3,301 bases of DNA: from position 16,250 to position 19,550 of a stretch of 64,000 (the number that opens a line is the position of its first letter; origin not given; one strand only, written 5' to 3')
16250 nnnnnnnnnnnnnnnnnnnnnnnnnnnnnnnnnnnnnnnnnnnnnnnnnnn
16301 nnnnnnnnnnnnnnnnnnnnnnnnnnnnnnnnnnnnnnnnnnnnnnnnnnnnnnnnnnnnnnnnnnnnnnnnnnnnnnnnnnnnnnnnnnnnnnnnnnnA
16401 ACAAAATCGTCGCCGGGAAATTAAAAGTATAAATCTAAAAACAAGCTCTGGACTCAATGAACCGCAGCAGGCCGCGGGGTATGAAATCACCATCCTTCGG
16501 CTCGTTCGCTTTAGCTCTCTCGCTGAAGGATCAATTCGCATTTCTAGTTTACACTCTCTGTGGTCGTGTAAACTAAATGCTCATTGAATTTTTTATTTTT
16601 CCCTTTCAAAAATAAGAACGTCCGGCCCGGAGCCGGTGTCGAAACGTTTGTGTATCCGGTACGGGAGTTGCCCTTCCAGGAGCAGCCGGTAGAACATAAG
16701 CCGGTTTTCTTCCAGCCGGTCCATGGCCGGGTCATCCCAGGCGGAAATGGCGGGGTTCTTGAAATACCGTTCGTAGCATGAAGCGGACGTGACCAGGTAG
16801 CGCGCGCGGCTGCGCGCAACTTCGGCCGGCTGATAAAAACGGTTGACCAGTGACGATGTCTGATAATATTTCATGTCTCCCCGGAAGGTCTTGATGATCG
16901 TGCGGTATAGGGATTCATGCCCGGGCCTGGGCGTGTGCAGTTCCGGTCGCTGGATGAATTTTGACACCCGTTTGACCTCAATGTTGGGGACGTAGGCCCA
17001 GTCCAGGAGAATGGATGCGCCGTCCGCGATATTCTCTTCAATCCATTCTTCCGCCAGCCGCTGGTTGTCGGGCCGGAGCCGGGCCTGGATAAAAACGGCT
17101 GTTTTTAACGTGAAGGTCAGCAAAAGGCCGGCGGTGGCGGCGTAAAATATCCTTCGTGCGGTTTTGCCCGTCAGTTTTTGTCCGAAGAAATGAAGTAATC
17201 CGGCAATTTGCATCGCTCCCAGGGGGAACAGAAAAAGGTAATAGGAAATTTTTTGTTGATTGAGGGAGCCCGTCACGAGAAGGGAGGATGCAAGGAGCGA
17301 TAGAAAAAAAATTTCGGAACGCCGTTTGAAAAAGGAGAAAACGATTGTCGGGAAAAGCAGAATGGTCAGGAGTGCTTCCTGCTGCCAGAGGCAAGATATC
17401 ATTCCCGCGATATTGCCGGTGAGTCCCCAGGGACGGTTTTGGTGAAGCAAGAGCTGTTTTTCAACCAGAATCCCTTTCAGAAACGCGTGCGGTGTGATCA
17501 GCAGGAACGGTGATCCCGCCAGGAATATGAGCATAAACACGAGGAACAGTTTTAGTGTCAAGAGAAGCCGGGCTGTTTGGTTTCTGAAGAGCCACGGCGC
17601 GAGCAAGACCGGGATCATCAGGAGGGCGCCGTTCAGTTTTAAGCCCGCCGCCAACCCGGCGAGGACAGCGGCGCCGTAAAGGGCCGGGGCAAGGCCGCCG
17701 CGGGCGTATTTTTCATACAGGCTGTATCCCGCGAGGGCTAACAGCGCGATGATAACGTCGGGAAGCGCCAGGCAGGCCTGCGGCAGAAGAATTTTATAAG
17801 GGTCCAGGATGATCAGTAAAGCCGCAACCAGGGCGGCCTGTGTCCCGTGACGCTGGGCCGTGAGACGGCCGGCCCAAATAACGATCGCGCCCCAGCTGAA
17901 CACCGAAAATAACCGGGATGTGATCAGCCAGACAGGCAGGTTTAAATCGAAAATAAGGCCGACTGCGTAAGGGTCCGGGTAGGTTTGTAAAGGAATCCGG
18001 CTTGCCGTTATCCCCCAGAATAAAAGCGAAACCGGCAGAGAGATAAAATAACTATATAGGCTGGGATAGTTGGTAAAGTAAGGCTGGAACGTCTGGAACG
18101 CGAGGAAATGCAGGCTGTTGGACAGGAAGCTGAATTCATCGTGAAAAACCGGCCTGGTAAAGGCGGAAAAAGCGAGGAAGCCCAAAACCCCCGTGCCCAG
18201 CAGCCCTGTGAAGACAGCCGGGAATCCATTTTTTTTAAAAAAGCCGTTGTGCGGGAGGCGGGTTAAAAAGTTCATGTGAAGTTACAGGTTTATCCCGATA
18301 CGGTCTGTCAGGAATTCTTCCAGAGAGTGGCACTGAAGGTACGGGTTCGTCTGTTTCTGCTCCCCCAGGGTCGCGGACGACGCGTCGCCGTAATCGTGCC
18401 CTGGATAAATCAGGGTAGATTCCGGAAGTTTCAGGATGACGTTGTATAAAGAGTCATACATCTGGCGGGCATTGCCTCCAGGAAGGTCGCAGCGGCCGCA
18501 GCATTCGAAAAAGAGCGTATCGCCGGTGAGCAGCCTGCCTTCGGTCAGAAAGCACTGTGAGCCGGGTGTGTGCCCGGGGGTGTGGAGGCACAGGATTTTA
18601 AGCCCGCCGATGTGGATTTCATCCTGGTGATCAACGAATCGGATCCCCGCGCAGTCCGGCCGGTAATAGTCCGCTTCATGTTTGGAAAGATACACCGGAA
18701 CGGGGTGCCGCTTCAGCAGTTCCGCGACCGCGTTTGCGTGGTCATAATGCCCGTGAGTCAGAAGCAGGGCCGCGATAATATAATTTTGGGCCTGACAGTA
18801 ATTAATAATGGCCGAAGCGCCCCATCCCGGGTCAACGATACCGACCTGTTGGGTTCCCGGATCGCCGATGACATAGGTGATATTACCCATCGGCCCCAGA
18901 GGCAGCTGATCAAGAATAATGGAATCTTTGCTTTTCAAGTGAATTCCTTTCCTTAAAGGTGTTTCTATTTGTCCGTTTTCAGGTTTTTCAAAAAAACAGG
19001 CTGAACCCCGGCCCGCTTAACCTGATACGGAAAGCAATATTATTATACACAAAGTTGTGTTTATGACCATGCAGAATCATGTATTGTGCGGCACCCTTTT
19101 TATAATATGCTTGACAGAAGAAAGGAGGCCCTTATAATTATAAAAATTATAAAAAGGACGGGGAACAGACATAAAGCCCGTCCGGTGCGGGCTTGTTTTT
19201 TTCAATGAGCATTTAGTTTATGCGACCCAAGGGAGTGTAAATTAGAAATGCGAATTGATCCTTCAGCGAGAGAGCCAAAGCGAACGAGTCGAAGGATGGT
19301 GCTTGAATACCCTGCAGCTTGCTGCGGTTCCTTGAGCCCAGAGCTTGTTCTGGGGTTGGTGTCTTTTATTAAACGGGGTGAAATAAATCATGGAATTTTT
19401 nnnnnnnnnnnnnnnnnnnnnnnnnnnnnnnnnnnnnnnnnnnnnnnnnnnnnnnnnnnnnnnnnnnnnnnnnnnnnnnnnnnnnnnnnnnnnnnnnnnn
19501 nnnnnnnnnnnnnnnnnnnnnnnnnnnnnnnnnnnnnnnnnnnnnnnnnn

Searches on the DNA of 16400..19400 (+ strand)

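Call 89: search_dna_similar(query=window:16400-19400:+, collection=plasmids, mode=distant, max_rows=5)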
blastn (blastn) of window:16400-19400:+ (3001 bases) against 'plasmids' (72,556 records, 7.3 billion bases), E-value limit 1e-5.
No match.

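Call 90: search_dna_similar(query=window:16400-19400:+, collection=phages, mode=distant, max_rows=5)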
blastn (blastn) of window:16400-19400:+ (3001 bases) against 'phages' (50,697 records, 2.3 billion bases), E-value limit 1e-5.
No match.
